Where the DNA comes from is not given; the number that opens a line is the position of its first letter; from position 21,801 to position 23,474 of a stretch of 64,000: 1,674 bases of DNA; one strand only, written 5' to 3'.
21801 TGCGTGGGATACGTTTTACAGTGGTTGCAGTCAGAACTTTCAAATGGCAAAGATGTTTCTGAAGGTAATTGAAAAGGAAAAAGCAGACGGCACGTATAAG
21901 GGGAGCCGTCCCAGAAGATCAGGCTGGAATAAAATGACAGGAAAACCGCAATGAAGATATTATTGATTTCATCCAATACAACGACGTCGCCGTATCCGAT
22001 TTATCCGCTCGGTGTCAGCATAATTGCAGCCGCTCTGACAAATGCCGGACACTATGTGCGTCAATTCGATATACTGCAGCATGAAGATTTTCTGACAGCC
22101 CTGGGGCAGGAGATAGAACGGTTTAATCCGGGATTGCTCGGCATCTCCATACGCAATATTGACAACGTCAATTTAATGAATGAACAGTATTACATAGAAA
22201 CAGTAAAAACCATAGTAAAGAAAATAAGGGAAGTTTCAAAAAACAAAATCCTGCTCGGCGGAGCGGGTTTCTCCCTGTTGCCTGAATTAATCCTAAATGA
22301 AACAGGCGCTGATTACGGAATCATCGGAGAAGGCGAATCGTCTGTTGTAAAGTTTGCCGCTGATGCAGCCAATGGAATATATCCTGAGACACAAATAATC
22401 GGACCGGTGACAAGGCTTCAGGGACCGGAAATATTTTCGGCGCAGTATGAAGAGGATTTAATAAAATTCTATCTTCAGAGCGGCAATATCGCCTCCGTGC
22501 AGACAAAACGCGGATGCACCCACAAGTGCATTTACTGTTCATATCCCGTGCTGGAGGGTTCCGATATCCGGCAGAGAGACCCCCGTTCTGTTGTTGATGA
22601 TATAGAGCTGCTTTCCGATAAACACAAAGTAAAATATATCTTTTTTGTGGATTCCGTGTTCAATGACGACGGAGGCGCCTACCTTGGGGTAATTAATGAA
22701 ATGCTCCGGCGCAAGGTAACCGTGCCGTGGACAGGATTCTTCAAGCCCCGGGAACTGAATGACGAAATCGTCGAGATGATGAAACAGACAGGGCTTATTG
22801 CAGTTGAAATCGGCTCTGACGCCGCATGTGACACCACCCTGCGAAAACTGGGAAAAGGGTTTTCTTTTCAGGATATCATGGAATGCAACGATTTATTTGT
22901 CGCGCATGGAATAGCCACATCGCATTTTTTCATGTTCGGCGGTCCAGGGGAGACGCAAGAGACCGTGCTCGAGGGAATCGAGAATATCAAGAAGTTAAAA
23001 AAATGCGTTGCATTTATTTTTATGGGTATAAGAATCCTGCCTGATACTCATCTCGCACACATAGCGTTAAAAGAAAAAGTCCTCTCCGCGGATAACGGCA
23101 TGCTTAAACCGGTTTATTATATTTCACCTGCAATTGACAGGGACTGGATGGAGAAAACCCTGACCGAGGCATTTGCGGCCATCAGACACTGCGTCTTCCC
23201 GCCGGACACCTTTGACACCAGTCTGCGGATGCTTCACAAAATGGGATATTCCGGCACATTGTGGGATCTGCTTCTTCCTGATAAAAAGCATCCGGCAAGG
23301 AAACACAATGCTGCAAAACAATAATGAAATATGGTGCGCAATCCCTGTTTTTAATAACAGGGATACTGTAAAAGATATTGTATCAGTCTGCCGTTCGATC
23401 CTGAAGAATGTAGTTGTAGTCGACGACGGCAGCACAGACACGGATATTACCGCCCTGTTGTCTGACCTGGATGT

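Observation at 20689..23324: Tandem pair of B12-binding radical SAM genes wedged between the KS/CLF pair and the glycosyltransferase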

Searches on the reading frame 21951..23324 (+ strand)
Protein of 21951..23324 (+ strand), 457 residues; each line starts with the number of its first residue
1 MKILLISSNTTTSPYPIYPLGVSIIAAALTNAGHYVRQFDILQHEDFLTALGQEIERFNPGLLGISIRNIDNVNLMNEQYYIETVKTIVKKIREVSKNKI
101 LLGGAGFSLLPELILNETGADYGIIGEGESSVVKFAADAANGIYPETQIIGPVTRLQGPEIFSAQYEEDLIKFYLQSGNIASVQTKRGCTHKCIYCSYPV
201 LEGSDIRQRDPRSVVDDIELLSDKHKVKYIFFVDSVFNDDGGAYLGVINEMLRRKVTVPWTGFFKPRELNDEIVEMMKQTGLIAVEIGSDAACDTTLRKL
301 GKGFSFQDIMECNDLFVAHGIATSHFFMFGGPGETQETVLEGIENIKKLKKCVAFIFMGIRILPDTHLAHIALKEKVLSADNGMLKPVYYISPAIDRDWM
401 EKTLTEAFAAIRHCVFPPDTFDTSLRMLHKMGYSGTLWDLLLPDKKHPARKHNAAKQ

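Call 6: search_protein_families(library=pfam, proteins=[window:21951-23324:+], max_evalue=0.01)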
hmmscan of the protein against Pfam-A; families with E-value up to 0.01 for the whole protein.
window:21951-23324:+ (457 aa): 2 families
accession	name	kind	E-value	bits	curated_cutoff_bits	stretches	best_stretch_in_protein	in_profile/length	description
PF04055.27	Radical_SAM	-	4.2e-20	73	29.5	1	186-341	4-161/166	Radical SAM superfamily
PF02310.24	B12-binding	-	5.5e-16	58.9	32.1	1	10-133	5-118/121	B12 binding domain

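Call 9: search_protein_families(library=ncbifam, proteins=[window:21951-23324:+], max_evalue=0.01)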
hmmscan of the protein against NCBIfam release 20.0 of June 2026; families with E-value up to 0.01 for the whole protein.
window:21951-23324:+ (457 aa): 28 families (the best 25 are shown)
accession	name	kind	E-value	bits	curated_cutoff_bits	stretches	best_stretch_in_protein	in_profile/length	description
TIGR04072.2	rSAM_ladder_B12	equivalog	1.4e-190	633.6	360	1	2-442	1-442/443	lipid biosynthesis B12-binding/radical SAM protein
TIGR04385.1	B12_rSAM_cofa1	equivalog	1.3e-61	209.2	450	1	13-391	14-413/438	B12 lower ligand biosynthesis radical SAM protein BzaD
TIGR04428.1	B12_rSAM_trp_MT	equivalog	6.4e-40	137.1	500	2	169-370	206-419/558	tryptophan 2-C-methyltransferase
TIGR04479.1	bcpD_PhpK_rSAM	subfamily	1.7e-25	89.4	600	1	177-349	238-409/504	PhpK family radical SAM P-methyltransferase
NF045585.1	rSAM_slr0320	equivalog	8.5e-25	87.2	775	1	171-385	225-450/511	photosystem II high light acclimation radical SAM protein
TIGR04013.1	B12_SAM_MJ_1487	hypoth_equivalog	1e-21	77.2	251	1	84-369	58-354/382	TIGR04013 family B12-binding domain/radical SAM domain-containing protein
TIGR02026.1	BchE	equivalog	1.5e-18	66.9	481.35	1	18-346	21-362/497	magnesium-protoporphyrin IX monomethyl ester anaerobic oxidative cyclase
TIGR03471.1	HpnJ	equivalog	2e-18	66.5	577.6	1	175-380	193-395/472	hopanoid biosynthesis associated radical SAM protein HpnJ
TIGR04014.1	B12_SAM_MJ_0865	equivalog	7.3e-18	64.6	360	1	83-375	55-361/434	methyl-coenzyme M reductase glutamine C-methyltransferase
TIGR04295.1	B12_rSAM_oligo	hypoth_equivalog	3.8e-15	55.5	400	1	16-300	22-312/422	TIGR04295 family B12-binding domain-containing radical SAM protein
TIGR04367.1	HpnR_B12_rSAM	equivalog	5.7e-15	54.8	650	1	17-312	20-316/490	hopanoid C-3 methylase HpnR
TIGR03975.1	rSAM_ocin_1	subfamily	4.5e-11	42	281.85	1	183-349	264-430/606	RiPP maturation radical SAM C-methyltransferase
NF033070.1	rSAM_AprD4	equivalog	5.7e-11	42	500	1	177-378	193-396/456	AprD4 family radical SAM diol-dehydratase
NF038361.1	rSAM_Sden_1168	equivalog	6.5e-10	38.2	575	1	178-374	280-475/560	Sden_1168 family B12-binding radical SAM P-methyltransferase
TIGR04190.1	B12_SAM_Ta0216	equivalog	1.1e-09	37.4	500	1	179-351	218-396/554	TIGR04190 family B12-binding domain/radical SAM domain protein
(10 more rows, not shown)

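Call 22: search_solved_structures(query=window:21951-23321:+, max_evalue=0.01)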
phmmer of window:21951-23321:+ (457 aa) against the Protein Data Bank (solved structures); distinct sequences matched with E-value up to 0.01: 6.
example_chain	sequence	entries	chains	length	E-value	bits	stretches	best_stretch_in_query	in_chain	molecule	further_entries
6wte_A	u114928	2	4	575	5.5e-31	110.9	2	170-369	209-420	B12-binding domain-containing protein | Tryptophan-C2-methyltransferase containing B12-binding domain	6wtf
9ccb_A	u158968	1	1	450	9.5e-10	40.9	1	102-355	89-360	Radical SAM core domain-containing protein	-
6fd2_B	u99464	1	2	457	1e-07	34.2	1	179-374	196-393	Putative apramycin biosynthetic oxidoreductase 4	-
9n1b_A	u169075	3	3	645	2e-05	26.6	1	180-346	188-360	Radical SAM protein | Radical SAM enzyme CysS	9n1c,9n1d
2qgq_A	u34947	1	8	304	0.0018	20.2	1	181-366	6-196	Protein TM_1862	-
4jc0_A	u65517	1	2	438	0.0022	19.9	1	177-366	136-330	Ribosomal protein S12 methylthiotransferase RimO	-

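Call 24: find_homologous_proteins(query=window:21951-23321:+, max_evalue=0.00001)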
Query window:21951-23321:+ (457 aa): 1535 proteins with E <= 0.00001 among 8000 candidates; the best 120 are listed.
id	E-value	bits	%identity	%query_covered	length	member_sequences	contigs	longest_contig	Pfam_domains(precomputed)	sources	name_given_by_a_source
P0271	0.0e+0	1036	100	99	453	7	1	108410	PF04055.28,PF02310.25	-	-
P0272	1.5e-288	975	94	100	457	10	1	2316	PF04055.28,PF02310.25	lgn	-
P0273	2.4e-284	961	93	100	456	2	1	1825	PF04055.28,PF02310.25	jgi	jgi:lipid biosynthesis B12-binding/radical SAM protein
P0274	1.6e-280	948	91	100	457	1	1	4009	PF04055.28,PF02310.25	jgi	jgi:lipid biosynthesis B12-binding/radical SAM protein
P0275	1.0e-278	942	90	100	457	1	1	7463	PF04055.28,PF02310.25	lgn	-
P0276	1.5e-263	892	85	99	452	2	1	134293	PF04055.28,PF02310.25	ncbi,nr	ncbi:MAG: lipid biosynthesis B12-binding/radical SAM protein [Nitrospirae bacterium]|nr:lipid biosyn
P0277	2.7e-262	888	84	99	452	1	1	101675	PF04055.28,PF02310.25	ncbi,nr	ncbi:MAG: lipid biosynthesis B12-binding/radical SAM protein [Nitrospirae bacterium]|nr:lipid biosyn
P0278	4.3e-249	845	80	100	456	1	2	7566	PF04055.28,PF02310.25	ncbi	-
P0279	2.6e-243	826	78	100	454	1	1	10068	PF04055.28,PF02310.25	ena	-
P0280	1.2e-233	794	76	100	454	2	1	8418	PF04055.28,PF02310.25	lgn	-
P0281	4.6e-231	785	75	99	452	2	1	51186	PF04055.28,PF02310.25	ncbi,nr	ncbi:MAG: lipid biosynthesis B12-binding/radical SAM protein [Nitrospiraceae bacterium]|nr:MAG: lipi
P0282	2.4e-229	780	74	100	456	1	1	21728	PF04055.28,PF02310.25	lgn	-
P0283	7.9e-229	778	72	100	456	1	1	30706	PF04055.28,PF02310.25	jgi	jgi:lipid biosynthesis B12-binding/radical SAM protein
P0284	1.0e-228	777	74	100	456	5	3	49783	PF04055.28,PF02310.25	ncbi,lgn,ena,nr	ncbi:MAG: radical SAM domain-containing protein [Nitrospirae bacterium]|nr:MAG: radical SAM domain-c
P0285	2.2e-228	776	72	100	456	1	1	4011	PF04055.28,PF02310.25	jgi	-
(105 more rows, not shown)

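Call 26: find_related_loci(query=A1, collection=genome_contigs, flank=10000)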
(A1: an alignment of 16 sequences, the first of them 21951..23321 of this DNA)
Query A1 (457 aa) in genome_contigs; peptide patterns used: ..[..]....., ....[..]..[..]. (x = any residue, [..] = any of these).
505 stretches matched a pattern; 376 encode a relative of the query (tblastn E <= 1e-3); the best 80 are kept; 80 distinct loci.
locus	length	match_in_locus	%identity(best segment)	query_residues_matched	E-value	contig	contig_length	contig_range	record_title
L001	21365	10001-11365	86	1-455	0e+0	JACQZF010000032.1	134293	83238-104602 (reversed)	MAG: Nitrospirae bacterium isolate NC_groundwater_1560_Pr4_S-0.65um_46_16 SR1-18-Sp65_coassembly_scaffold_18235, whole g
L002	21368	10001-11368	76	1-455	0e+0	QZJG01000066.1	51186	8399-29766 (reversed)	MAG: Nitrospiraceae bacterium isolate SURF_45 Ga0104751_1000888, whole genome shotgun sequence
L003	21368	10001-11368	74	1-456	0e+0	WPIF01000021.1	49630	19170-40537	MAG: Nitrospirae bacterium isolate X2_MetaBAT.7 scaffold_221, whole genome shotgun sequence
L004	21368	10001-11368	73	1-456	0e+0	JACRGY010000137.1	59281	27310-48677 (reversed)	MAG: Nitrospirae bacterium isolate NC_groundwater_1763_Pr3_B-0.1um_44_11 SR-2_scaffold_141_2867170, whole genome shotgun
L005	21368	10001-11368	71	1-456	0e+0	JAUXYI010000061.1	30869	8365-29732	MAG: Thermodesulfovibrionia bacterium isolate C18_concoct.bin.153 C18_k141_30460, whole genome shotgun sequence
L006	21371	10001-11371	70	1-457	0e+0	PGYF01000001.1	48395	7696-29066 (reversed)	MAG: Nitrospira bacterium HGW-Nitrospira-1 bjp_ig2158_scaffold_478, whole genome shotgun sequence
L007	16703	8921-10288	71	1-456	0e+0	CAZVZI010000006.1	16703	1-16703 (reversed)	MAG TPA_asm: uncultured Thermodesulfobacteriota bacterium isolate SRP062349_co5_66 genome assembly, contig: NODE_1168_le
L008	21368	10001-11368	70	1-456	0e+0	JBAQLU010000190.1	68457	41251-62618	MAG: Thermodesulfovibrionales bacterium isolate MFD12052_ilm_asm_bin4 k127_40678, whole genome shotgun sequence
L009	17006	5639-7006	68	1-456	0e+0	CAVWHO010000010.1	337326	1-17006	MAG: Nitrospirota bacterium isolate MFD01299.bin.1.129 genome assembly, contig: contig_35155, whole genome shotgun seque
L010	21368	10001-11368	68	1-456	0e+0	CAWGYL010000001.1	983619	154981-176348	MAG: Nitrospirota bacterium isolate MFD01716.bin.1.191 genome assembly, contig: contig_10655, whole genome shotgun seque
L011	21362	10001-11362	71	1-454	0e+0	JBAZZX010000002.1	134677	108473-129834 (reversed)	MAG: Thermodesulfovibrionales bacterium isolate SO_2017_GW3_27 scaffold_147_c1_OW296A_2017, whole genome shotgun sequenc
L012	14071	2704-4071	68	1-456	0e+0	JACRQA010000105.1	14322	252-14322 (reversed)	MAG: Nitrospirae bacterium isolate NC_groundwater_2001_Pr3_S-0.65um_47_4 SR2-18-Sp65_coassembly_scaffold_215682, whole g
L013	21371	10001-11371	94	1-457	0e+0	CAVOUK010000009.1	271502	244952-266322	MAG: Thermodesulfovibrionia bacterium isolate MFD10007.bin.2.208 genome assembly, contig: contig_53448, whole genome sho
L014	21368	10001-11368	69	1-456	0e+0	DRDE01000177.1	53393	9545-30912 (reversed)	MAG TPA_asm: Nitrospirae bacterium isolate HyVt-268 HyVt-268_k295_468228, whole genome shotgun sequence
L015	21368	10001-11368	68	1-456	0e+0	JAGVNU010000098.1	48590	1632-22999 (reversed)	MAG: Thermodesulfovibrionia bacterium isolate DeMMO3_26 c_000000044551, whole genome shotgun sequence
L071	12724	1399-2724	56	1-441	2e-167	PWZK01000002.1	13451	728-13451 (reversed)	MAG: Candidatus Brocadiaceae bacterium isolate T3Sed10_170 T3-Sed10-C10004, whole genome shotgun sequence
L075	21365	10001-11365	52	1-457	1e-161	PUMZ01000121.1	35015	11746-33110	MAG: Candidatus Brocadiaceae bacterium isolate B1Sed10_209R1 B1-Sed10-C892, whole genome shotgun sequence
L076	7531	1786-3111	54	1-441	2e-161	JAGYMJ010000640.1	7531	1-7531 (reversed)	MAG: Planctomycetota bacterium isolate M55B116 k51_686942_flag_0_multi_17.9753_len_7531, whole genome shotgun sequence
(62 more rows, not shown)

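Call 33: search_solved_structures(query=A1, max_evalue=0.001, show_alignments=2)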
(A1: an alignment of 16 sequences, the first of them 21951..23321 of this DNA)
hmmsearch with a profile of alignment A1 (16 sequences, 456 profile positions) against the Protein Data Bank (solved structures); distinct sequences matched with E-value up to 0.001: 6.
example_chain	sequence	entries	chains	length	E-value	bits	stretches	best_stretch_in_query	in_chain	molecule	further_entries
6wte_A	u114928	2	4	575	5.1e-37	130.9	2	13-142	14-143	B12-binding domain-containing protein | Tryptophan-C2-methyltransferase containing B12-binding domain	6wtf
6fd2_B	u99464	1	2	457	1.7e-14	56.7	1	179-380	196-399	Putative apramycin biosynthetic oxidoreductase 4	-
9ccb_A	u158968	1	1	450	1.2e-11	47.3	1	87-344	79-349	Radical SAM core domain-containing protein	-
9n1b_A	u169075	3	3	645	5e-07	32.1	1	174-351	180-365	Radical SAM protein | Radical SAM enzyme CysS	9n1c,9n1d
2qgq_A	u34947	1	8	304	4.7e-05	25.5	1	183-348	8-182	Protein TM_1862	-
4jc0_A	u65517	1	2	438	7.9e-05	24.8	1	181-348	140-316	Ribosomal protein S12 methylthiotransferase RimO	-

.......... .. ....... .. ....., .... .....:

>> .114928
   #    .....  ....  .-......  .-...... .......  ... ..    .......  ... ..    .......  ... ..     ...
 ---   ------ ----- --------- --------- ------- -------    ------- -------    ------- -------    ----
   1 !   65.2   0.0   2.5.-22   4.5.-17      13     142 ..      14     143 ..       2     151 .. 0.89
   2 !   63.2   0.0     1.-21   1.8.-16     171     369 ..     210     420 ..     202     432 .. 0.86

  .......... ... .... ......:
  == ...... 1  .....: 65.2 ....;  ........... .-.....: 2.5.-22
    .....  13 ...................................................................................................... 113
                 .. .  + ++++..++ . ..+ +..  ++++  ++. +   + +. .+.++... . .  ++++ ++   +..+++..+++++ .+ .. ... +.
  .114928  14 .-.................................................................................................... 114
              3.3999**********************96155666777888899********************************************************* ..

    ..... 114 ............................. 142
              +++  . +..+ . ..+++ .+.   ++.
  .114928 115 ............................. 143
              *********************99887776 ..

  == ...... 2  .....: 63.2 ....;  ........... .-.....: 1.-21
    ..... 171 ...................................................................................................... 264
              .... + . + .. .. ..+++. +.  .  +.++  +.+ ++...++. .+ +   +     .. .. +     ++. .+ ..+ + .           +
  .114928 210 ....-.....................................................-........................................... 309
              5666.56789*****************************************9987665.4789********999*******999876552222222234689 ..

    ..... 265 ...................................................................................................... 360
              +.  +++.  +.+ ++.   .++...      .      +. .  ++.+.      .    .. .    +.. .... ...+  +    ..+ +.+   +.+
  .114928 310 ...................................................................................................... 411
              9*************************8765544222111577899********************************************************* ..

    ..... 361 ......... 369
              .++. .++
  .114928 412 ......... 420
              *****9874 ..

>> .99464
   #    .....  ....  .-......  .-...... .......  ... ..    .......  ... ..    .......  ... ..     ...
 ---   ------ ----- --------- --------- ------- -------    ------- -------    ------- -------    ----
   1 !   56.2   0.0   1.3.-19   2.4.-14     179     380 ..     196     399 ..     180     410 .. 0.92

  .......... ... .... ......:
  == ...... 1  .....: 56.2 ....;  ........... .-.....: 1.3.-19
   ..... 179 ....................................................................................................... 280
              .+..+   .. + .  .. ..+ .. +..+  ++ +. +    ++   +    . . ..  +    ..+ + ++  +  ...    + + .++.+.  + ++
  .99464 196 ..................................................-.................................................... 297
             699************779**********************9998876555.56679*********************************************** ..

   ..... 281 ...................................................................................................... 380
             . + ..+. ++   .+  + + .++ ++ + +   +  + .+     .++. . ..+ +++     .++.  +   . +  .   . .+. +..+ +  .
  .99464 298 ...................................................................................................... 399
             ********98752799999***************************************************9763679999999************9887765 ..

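Call 63: find_homologous_proteins(query=L075:10001-11365:+, max_evalue=1e-20)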
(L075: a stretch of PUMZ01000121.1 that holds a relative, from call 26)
Query L075:10001-11365:+ (455 aa): 5325 proteins with E <= 1e-20 among 8000 candidates; the best 120 are listed.
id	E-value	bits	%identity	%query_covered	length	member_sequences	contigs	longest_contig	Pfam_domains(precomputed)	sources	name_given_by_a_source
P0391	0.0e+0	1037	100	100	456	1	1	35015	PF04055.28,PF02310.25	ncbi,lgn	-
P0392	7.4e-220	748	72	100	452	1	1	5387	PF04055.28,PF02310.25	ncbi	-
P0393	7.0e-219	745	73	98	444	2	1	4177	PF04055.28,PF02310.25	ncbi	-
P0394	8.5e-218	741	72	100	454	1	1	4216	PF04055.28,PF02310.25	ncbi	-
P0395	1.7e-214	731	71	97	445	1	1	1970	PF04055.28,PF02310.25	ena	-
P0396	4.0e-212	723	70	97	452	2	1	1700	PF04055.28,PF02310.25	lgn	-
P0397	7.5e-195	666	65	97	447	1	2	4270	PF04055.28,PF02310.25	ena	-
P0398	1.7e-193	661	65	98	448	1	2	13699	PF04055.28,PF02310.25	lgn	-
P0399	5.9e-191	653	66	97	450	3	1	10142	PF04055.28,PF02310.25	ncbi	ncbi:MAG: lipid biosynthesis B12-binding/radical SAM protein [Candidatus Brocadiia bacterium]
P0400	1.6e-187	642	61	100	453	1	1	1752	PF04055.28,PF02310.25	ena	-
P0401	5.7e-185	633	63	97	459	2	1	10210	PF04055.28,PF02310.25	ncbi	-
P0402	3.9e-182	624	62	98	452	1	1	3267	PF04055.28,PF02310.25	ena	-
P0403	7.0e-181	620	62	99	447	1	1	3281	PF04055.28,PF02310.25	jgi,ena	-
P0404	2.7e-180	618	60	98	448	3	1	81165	PF04055.28,PF02310.25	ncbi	ncbi:MAG: lipid biosynthesis B12-binding/radical SAM protein [Candidatus Brocadiia bacterium]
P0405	2.8e-179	614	59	97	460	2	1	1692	PF04055.28,PF02310.25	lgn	-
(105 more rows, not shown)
